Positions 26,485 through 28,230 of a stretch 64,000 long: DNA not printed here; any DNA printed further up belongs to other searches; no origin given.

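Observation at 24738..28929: Predicted cGMP (not cAMP) signalling module: HK - REC - REC/cyclase operon with a divergent CRP-family receptor, inserted between lysS and xseA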

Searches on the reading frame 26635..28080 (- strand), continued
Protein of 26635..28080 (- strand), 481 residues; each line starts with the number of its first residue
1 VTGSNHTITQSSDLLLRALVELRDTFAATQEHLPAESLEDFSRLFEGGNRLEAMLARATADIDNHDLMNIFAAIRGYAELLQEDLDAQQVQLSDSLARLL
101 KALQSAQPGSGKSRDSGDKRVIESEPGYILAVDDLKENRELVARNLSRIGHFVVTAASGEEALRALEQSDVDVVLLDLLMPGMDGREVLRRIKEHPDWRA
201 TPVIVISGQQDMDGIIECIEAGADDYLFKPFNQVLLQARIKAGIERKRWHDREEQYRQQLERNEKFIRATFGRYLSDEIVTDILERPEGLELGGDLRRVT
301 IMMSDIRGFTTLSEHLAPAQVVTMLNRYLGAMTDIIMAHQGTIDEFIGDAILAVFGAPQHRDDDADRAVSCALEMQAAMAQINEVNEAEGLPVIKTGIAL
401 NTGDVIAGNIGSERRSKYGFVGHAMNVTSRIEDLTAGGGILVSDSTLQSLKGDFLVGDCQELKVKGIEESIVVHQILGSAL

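Call 11: find_homologous_proteins(query=window:26635-28080:-, max_evalue=1e-20)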
Query window:26635-28080:- (481 aa): 4171 proteins with E <= 1e-20 among 8000 candidates; the best 120 are listed.
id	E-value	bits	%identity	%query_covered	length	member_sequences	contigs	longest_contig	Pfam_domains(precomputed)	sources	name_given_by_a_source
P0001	0.0e+0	1016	97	100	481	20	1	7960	PF00211.26,PF00072.31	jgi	jgi:class 3 adenylate cyclase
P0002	0.0e+0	1009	96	100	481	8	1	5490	PF00211.26,PF00072.31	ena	-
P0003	1.4e-271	919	89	99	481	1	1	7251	PF00211.26,PF00072.31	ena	-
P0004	3.0e-257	872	85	99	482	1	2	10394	PF00211.26,PF00072.31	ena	-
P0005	8.8e-257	870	84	99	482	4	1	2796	PF00211.26,PF00072.31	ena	-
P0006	8.0e-253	857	83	99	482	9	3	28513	PF00512.32,PF00211.26,PF00072.31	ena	-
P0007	1.7e-249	846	83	99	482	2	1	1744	PF00211.26,PF00072.31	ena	-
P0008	2.4e-245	832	82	99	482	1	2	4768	PF00512.32,PF00211.26,PF00072.31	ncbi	-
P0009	4.0e-245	832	82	99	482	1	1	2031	PF00512.32,PF00211.26,PF00072.31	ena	-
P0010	4.5e-245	832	82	99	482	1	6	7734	PF00512.32,PF00211.26,PF00072.31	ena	-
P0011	5.5e-245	831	82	99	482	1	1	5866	PF00512.32,PF00211.26,PF00072.31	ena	-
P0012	2.3e-243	826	80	99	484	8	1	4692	PF00211.26,PF00072.31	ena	-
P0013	2.8e-243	826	82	98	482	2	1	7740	PF00211.26,PF00072.31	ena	-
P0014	1.3e-242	823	80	99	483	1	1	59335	PF00211.26,PF00072.31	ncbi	-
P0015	4.3e-242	822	79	99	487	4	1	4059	PF00512.32,PF00211.26,PF00072.31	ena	-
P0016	6.7e-242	821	81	99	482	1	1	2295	PF00512.32,PF00211.26,PF00072.31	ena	-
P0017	1.0e-241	820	81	99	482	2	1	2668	PF00512.32,PF00211.26,PF00072.31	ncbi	-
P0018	1.3e-241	820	81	97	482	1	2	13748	PF00512.32,PF00211.26,PF00072.31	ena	-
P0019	1.5e-241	820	79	99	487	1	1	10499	PF00512.32,PF00211.26,PF00072.31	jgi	jgi:class 3 adenylate cyclase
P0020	1.5e-241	820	79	99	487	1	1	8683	PF00512.32,PF00211.26,PF00072.31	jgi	jgi:class 3 adenylate cyclase/CheY-like chemotaxis protein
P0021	3.7e-241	819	80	99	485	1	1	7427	PF00512.32,PF00211.26,PF00072.31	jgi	jgi:class 3 adenylate cyclase/CheY-like chemotaxis protein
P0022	4.0e-241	819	81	97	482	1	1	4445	PF00512.32,PF00211.26,PF00072.31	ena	-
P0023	4.0e-241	818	80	99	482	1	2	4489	PF00512.32,PF00211.26,PF00072.31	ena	-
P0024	3.1e-240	816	81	99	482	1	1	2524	PF00512.32,PF00211.26,PF00072.31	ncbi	-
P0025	1.5e-239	813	80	99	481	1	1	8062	PF00211.26,PF00072.31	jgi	-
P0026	2.7e-239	812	82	96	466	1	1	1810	PF00512.32,PF00211.26,PF00072.31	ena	-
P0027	3.3e-239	812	82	96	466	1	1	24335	PF00512.32,PF00211.26,PF00072.31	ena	-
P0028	3.7e-239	812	78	99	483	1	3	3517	PF00211.26,PF00072.31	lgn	-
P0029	6.2e-239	811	79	98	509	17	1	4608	PF00512.32,PF00211.26,PF00072.31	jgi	jgi:class 3 adenylate cyclase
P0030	1.8e-238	810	79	99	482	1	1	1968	PF00512.32,PF00211.26,PF00072.31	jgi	jgi:class 3 adenylate cyclase/CheY-like chemotaxis protein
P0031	2.0e-238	810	81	96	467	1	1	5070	PF00512.32,PF00211.26,PF00072.31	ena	-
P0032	2.1e-238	810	79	99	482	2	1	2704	PF00211.26,PF00072.31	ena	-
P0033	2.5e-238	809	80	99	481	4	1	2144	PF00211.26,PF00072.31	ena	-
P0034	3.2e-238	809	80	99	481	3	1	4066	PF00211.26,PF00072.31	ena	-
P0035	9.5e-238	807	79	99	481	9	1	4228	PF00211.26,PF00072.31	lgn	-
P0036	1.1e-237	807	81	96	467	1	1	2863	PF00512.32,PF00211.26,PF00072.31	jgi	jgi:class 3 adenylate cyclase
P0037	1.2e-237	807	80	99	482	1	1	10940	PF00512.32,PF00211.26,PF00072.31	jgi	jgi:class 3 adenylate cyclase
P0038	4.1e-237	805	81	96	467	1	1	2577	PF00512.32,PF00211.26,PF00072.31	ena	-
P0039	6.1e-237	805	79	99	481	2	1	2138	PF00211.26,PF00072.31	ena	-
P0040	9.1e-237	804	77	100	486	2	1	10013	PF00211.26,PF00072.31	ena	-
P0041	1.8e-236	803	78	98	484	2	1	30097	PF00211.26,PF00072.31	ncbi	ncbi:MAG: adenylate/guanylate cyclase domain-containing protein [Halioglobus sp.]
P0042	2.9e-236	802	78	99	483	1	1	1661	PF00211.26,PF00072.31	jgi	jgi:adenylate cyclase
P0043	5.3e-236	802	77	99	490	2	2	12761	PF00211.26,PF00072.31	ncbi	-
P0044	7.4e-236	801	79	99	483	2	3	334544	PF00211.26,PF00072.31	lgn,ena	-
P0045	7.9e-236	801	77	99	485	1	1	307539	PF00211.26,PF00072.31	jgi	jgi:adenylate cyclase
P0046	3.5e-235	799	80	97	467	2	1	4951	PF00211.26,PF00072.31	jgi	jgi:class 3 adenylate cyclase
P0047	1.4e-234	797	79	96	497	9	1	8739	PF00211.26,PF00072.31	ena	-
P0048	8.0e-234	794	78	97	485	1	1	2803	PF00211.26,PF00072.31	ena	-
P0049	1.2e-233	794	79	97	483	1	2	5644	PF00211.26,PF00072.31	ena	-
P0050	1.6e-233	793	82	92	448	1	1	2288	PF00211.26,PF00072.31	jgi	-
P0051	3.1e-233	792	77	99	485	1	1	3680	PF00211.26,PF00072.31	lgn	-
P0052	5.7e-233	792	77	99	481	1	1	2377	PF00211.26,PF00072.31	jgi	jgi:adenylate cyclase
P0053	1.2e-232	791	77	99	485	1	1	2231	PF00211.26,PF00072.31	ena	-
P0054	1.4e-232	790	77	99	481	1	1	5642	PF00211.26,PF00072.31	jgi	-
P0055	1.4e-232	790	77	99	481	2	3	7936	PF00211.26,PF00072.31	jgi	-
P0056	1.6e-232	790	78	97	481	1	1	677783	PF00211.26,PF00072.31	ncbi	ncbi:MAG: adenylate/guanylate cyclase domain-containing protein [Halioglobus sp.]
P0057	1.6e-232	790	77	97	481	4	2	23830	PF00211.26,PF00072.31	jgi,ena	-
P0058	2.0e-232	790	76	99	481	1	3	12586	PF00211.26,PF00072.31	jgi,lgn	jgi:class 3 adenylate cyclase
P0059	3.2e-232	789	79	96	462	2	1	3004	PF00211.26,PF00072.31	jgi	jgi:class 3 adenylate cyclase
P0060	4.0e-232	789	77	99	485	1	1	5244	PF00211.26,PF00072.31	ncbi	-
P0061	5.2e-232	788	78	99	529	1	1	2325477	PF00211.26,PF00072.31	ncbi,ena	-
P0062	5.6e-232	788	77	99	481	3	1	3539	PF00211.26,PF00072.31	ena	-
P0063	7.1e-232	788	76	100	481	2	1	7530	PF00211.26,PF00072.31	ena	-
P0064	9.5e-232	788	77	99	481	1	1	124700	PF00211.26,PF00072.31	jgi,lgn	jgi:class 3 adenylate cyclase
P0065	1.4e-231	787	77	98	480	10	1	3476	PF00211.26,PF00072.31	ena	-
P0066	2.3e-231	786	78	99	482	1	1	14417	PF00211.26,PF00072.31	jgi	jgi:adenylate cyclase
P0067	2.6e-231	786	77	98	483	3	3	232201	PF00211.26,PF00072.31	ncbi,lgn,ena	-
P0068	2.9e-231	786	78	97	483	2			PF00211.26,PF00072.31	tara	tara:strand:+ start:9634 stop:11085 length:1452 start_codon:yes stop_codon:yes gene_type:complete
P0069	3.0e-231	786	77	98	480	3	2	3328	PF00211.26,PF00072.31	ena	-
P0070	1.0e-230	784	79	98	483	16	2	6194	PF00211.26,PF00072.31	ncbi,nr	ncbi:MAG: response regulator [Halioglobus sp.]|nr:response regulator [Halioglobus sp.] MBP6723897.1 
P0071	1.3e-230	784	75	100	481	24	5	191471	PF00211.26,PF00072.31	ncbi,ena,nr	ncbi:MAG: adenylate/guanylate cyclase domain-containing protein [Halioglobus sp.]|nr:adenylate/guany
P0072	1.4e-230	784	76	100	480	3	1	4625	PF00211.26,PF00072.31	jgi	jgi:adenylate cyclase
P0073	1.5e-230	784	76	100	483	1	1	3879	PF00211.26,PF00072.31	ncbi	-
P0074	2.1e-230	783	77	98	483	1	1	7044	PF00211.26,PF00072.31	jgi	jgi:class 3 adenylate cyclase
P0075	3.6e-230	782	77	98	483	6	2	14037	PF00211.26,PF00072.31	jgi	jgi:adenylate cyclase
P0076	5.4e-230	782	77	100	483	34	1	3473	PF00211.26,PF00072.31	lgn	-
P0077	6.1e-230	782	77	100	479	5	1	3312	PF00211.26,PF00072.31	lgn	-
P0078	6.1e-230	782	78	98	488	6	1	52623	PF00211.26,PF00072.31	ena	-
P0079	7.3e-230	781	78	98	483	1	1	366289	PF00211.26,PF00072.31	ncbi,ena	-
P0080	7.4e-230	781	78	98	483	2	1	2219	PF00211.26,PF00072.31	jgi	jgi:class 3 adenylate cyclase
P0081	8.1e-230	781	77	97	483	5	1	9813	PF00211.26,PF00072.31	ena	-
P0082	8.6e-230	781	77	99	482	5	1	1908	PF00211.26,PF00072.31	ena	-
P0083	9.6e-230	781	76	100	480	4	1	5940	PF00211.26,PF00072.31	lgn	-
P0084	1.0e-229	781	78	98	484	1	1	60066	PF00211.26,PF00072.31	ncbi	-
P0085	1.7e-229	780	79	97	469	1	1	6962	PF00211.26,PF00072.31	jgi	jgi:class 3 adenylate cyclase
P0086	2.1e-229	780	77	96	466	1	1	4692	PF00211.26,PF00072.31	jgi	jgi:class 3 adenylate cyclase/CheY-like chemotaxis protein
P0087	3.4e-229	779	76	99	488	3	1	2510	PF00211.26,PF00072.31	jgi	jgi:adenylate cyclase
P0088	4.4e-229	779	76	93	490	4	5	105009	PF00211.26,PF00072.31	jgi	jgi:class 3 adenylate cyclase/CheY-like chemotaxis protein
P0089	5.7e-229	778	78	98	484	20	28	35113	PF00211.26,PF00072.31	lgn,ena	-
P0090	6.0e-229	778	75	100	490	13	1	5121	PF00211.26,PF00072.31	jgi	jgi:adenylate cyclase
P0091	6.7e-229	778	77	98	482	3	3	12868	PF00211.26,PF00072.31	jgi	-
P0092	8.9e-229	778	76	99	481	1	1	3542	PF00211.26,PF00072.31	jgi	-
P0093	8.9e-229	778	78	98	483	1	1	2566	PF00211.26,PF00072.31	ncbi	ncbi:MAG: adenylate/guanylate cyclase domain-containing protein [Halioglobus sp.]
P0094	8.9e-229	778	75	100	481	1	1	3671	PF00211.26,PF00072.31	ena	-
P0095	9.9e-229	778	77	97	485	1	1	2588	PF00211.26,PF00072.31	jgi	-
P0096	1.3e-228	777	75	99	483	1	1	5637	PF00211.26,PF00072.31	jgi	-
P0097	1.6e-228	777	76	99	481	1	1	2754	PF00211.26,PF00072.31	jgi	jgi:class 3 adenylate cyclase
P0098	2.1e-228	777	75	99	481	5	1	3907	PF00211.26,PF00072.31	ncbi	-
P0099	2.3e-228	776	75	99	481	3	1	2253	PF00211.26,PF00072.31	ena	-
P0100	2.7e-228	776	75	99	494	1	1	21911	PF00211.26,PF00072.31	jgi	jgi:adenylate cyclase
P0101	2.9e-228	776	77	97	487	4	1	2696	PF00211.26,PF00072.31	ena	-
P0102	3.0e-228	776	75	100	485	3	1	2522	PF00211.26,PF00072.31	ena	-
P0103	3.0e-228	776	75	100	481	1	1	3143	PF00211.26,PF00072.31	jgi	jgi:adenylate cyclase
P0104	3.6e-228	776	75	100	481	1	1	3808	PF00211.26,PF00072.31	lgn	-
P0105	3.8e-228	776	77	97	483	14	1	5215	PF00211.26,PF00072.31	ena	-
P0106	4.5e-228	775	78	97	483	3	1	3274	PF00211.26,PF00072.31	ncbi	-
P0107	5.3e-228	775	76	97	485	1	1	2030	PF00211.26,PF00072.31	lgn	-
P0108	5.5e-228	775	74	99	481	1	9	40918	PF00211.26,PF00072.31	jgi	jgi:adenylate cyclase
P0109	5.6e-228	775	75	99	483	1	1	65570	PF00211.26,PF00072.31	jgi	-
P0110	6.1e-228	775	76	98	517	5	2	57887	PF00211.26,PF00072.31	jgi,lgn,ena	-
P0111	1.1e-227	774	77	96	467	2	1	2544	PF00211.26,PF00072.31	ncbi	-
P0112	1.1e-227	774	76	99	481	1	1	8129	PF00211.26,PF00072.31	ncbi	-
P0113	1.5e-227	774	76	99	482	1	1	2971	PF00211.26,PF00072.31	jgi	-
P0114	1.7e-227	774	75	100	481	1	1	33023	PF00211.26,PF00072.31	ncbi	-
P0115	2.2e-227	773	75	99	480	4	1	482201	PF00211.26,PF00072.31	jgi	jgi:adenylate cyclase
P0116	2.5e-227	773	76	99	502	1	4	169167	PF00211.26,PF00072.31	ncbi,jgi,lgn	ncbi:MAG: adenylate cyclase [Halioglobus sp.]|jgi:adenylate cyclase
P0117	2.6e-227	773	75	99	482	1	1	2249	PF00211.26,PF00072.31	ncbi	-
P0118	3.3e-227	773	76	97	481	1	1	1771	PF00211.26,PF00072.31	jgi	jgi:adenylate cyclase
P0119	3.4e-227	773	76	98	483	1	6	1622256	PF00211.26,PF00072.31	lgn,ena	-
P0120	4.1e-227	772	76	96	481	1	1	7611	PF00211.26,PF00072.31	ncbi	ncbi:MAG TPA: adenylate/guanylate cyclase domain-containing protein [Halioglobus sp.]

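Call 13: find_related_loci(query=window:26635-28080:-, collection=genome_contigs, flank=6000)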
Query window:26635-28080:- (481 aa) in genome_contigs; peptide patterns used: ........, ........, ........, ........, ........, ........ (x = any residue, [..] = any of these).
132 stretches matched a pattern; 71 encode a relative of the query (tblastn E <= 1e-3); 71 distinct loci.
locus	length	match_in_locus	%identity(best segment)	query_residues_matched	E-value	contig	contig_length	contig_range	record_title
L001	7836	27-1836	79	2-478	0e+0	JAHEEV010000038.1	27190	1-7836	MAG: Halieaceae bacterium isolate Ww294 NODE_2873_length_27190_cov_19.813255, whole genome shotgun sequence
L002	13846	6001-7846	78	2-480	0e+0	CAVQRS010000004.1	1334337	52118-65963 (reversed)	MAG: uncultured Gammaproteobacteria bacterium isolate MFD09779.bin.2.259 genome assembly, contig: contig_24649, whole ge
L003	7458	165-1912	78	12-480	0e+0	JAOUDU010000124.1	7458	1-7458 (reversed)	MAG: Gammaproteobacteria bacterium isolate 4_1_Jan_SF_Bin4 4_1_Jan_SF_Bin4_scaffold_4552_c1, whole genome shotgun sequen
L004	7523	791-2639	77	2-479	0e+0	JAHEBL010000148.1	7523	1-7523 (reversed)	MAG: Haliea sp. isolate Ww140 NODE_26220_length_7523_cov_13.220211, whole genome shotgun sequence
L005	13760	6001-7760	78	13-478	0e+0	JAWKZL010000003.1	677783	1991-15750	MAG: Halioglobus sp. isolate BC1.115 BC1.115.fa-3, whole genome shotgun sequence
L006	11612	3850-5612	79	9-477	0e+0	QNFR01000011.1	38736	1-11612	MAG: Gammaproteobacteria bacterium isolate B37_G6 B37_Guay6_scaffold_00188, whole genome shotgun sequence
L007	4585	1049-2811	78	13-480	0e+0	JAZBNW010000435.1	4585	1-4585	MAG: Halieaceae bacterium isolate bin.783 k117_9271658, whole genome shotgun sequence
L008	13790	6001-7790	77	4-480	0e+0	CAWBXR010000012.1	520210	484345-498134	MAG: uncultured Gammaproteobacteria bacterium isolate MFD09779.bin.1.51 genome assembly, contig: contig_49095, whole gen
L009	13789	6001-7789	78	12-480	0e+0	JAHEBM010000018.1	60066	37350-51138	MAG: Haliea sp. isolate Ww141 NODE_713_length_60066_cov_6.185837, whole genome shotgun sequence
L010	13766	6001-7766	76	2-477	0e+0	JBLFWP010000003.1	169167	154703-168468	MAG: Halioglobus sp. isolate 3300053785_137 Ga0535658_0000038, whole genome shotgun sequence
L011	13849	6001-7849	78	2-479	0e+0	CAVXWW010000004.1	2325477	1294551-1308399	MAG: uncultured Gammaproteobacteria bacterium isolate MFD03804.bin.1.251 genome assembly, contig: contig_4136, whole gen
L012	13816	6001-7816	78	12-478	0e+0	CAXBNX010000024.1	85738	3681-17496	MAG TPA_asm: uncultured Haliea sp. isolate ERR2762178_binner123_Refined_45 genome assembly, contig: ERZ3421836.211, whol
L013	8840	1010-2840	77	12-480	0e+0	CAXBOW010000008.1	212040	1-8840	MAG TPA_asm: uncultured Haliea sp. isolate ERR2762188_binner12_Refined_25 genome assembly, contig: ERZ3421808.79, whole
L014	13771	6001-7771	74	4-476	0e+0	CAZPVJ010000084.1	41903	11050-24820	MAG TPA_asm: uncultured Alteromonadaceae bacterium isolate SRP182702_co1_249 genome assembly, contig: k141_2354622, whol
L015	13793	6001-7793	75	2-481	0e+0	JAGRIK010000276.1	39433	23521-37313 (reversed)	MAG: Halioglobus sp. isolate HKST-UBA220 k127_3083679, whole genome shotgun sequence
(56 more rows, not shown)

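Call 29: search_protein_representatives(protein=window:26635-28080:-)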
Query: 481 residues. Proteins with E-value up to 0.001 (for the whole library): 901466; up to 1e-10: 210267; up to 1e-30: 13579. The best 150 are listed.
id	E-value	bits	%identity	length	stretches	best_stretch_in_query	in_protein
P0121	4.8e-140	483.7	43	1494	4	98-478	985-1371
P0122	1.2e-131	456.0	50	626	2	126-478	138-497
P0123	9.3e-125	433.3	49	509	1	64-479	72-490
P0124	7.8e-121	420.4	48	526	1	21-478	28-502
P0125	7.3e-120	417.2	48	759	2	114-478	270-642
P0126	8.7e-119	413.6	48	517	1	59-477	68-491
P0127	5.5e-117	407.7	61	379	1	39-363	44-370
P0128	3.5e-116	405.0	51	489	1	90-478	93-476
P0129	1.2e-115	403.3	45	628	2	24-478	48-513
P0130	1.5e-114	399.7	51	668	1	55-479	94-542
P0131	3.0e-113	395.4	52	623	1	91-478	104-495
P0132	9.1e-113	393.8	53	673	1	82-478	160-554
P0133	9.5e-113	393.7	44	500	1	40-476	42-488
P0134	7.0e-111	387.6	49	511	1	64-450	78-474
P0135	6.8e-110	384.3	48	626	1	64-480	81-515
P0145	1.8e-103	363.1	47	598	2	124-479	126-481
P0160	3.3e-95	335.9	45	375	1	128-478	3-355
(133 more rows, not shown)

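Call 36: find_encoding_contigs(protein=P0123, flank=6000, max_places=4)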
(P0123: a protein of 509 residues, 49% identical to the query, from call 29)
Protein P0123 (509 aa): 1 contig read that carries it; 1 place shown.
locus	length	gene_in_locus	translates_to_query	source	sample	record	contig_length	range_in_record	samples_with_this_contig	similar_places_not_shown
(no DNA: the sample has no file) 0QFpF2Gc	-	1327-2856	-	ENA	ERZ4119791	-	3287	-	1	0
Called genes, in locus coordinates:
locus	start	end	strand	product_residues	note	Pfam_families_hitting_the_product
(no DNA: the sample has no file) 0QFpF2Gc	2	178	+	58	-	?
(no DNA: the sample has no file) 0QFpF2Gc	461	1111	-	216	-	PF00027:cNMP_binding, PF13545:HTH_Crp_2, PF00325:Crp (weak)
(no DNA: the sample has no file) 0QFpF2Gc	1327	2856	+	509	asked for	PF00072:Response_reg, PF00211:Guanylate_cyc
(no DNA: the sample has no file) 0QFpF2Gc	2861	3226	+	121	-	PF00072:Response_reg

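Call 37: find_encoding_contigs(protein=P0124, flank=7000, max_places=3)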
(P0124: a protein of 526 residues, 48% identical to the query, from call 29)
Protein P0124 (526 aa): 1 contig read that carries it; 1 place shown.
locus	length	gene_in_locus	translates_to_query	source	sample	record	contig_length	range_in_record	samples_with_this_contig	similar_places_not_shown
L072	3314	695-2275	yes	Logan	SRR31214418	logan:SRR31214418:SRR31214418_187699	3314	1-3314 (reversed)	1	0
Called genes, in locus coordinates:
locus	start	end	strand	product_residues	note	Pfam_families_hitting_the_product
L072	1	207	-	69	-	?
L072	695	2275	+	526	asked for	PF00072:Response_reg, PF00211:Guanylate_cyc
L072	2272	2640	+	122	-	PF00072:Response_reg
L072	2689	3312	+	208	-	?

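Call 38: find_encoding_contigs(protein=P0126, flank=7000, max_places=3)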
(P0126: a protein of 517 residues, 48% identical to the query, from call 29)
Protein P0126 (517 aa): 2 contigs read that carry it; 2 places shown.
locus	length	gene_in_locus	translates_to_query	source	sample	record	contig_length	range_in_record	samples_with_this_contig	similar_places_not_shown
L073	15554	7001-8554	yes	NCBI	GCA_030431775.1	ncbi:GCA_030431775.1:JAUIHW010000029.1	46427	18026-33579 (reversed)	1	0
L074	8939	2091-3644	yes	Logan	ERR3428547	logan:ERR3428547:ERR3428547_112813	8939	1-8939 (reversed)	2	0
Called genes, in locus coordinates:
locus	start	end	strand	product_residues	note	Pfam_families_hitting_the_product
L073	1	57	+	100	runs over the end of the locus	PF05016:ParE_toxin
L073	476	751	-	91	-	PF13744:HTH_37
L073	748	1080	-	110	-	PF05973:Gp49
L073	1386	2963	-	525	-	PF00117:GATase, PF07722:Peptidase_C26 (weak), PF02540:NAD_synthase, PF00958:GMP_synt_C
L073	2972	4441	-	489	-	PF00478:IMPDH, PF03060:NMO (faint), PF00571:CBS, PF01070:FMN_dh (weak)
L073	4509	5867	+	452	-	PF13742:tRNA_anti_2, PF01336:tRNA_anti-codon, PF02601:Exonuc_VII_L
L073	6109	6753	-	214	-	PF00027:cNMP_binding, PF13545:HTH_Crp_2, PF00325:Crp (weak)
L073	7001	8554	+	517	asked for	PF00512:HisKA (faint), PF00072:Response_reg, PF00211:Guanylate_cyc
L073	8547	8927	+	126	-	PF00072:Response_reg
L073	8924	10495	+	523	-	PF00672:HAMP, PF00512:HisKA, PF02518:HATPase_c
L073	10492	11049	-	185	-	-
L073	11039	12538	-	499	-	PF01336:tRNA_anti-codon, PF00152:tRNA-synt_2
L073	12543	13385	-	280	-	PF03462:PCRF, PF00472:RF-1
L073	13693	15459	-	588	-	PF01368:DHH, PF02272:DHHA1, PF17768:RecJ_OB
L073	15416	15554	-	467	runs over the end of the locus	PF14821:Thr_synth_N, PF00291:PALP, PF24857:THR4_C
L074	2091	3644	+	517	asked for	PF00512:HisKA (faint), PF00072:Response_reg, PF00211:Guanylate_cyc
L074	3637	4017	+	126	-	PF00072:Response_reg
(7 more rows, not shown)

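Call 39: find_encoding_contigs(protein=P0133, flank=7000, max_places=3)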
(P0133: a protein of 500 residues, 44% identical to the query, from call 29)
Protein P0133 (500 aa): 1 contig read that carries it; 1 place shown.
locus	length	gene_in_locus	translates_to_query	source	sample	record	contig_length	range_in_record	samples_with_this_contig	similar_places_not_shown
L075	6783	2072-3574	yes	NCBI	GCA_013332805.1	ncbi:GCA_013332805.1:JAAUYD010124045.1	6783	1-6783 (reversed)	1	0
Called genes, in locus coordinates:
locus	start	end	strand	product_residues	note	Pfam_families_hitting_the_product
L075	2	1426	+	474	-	?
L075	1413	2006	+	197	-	PF27257:HI_0787_N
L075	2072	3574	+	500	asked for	PF00072:Response_reg, PF00211:Guanylate_cyc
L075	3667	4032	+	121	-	PF00072:Response_reg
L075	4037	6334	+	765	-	PF00989:PAS, PF08448:PAS_4 (weak), PF13426:PAS_9, PF08447:PAS_3, PF13426:PAS_9, PF00512:HisKA, PF02518:HATPase_c, PF00072:Response_reg, +1 more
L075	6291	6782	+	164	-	?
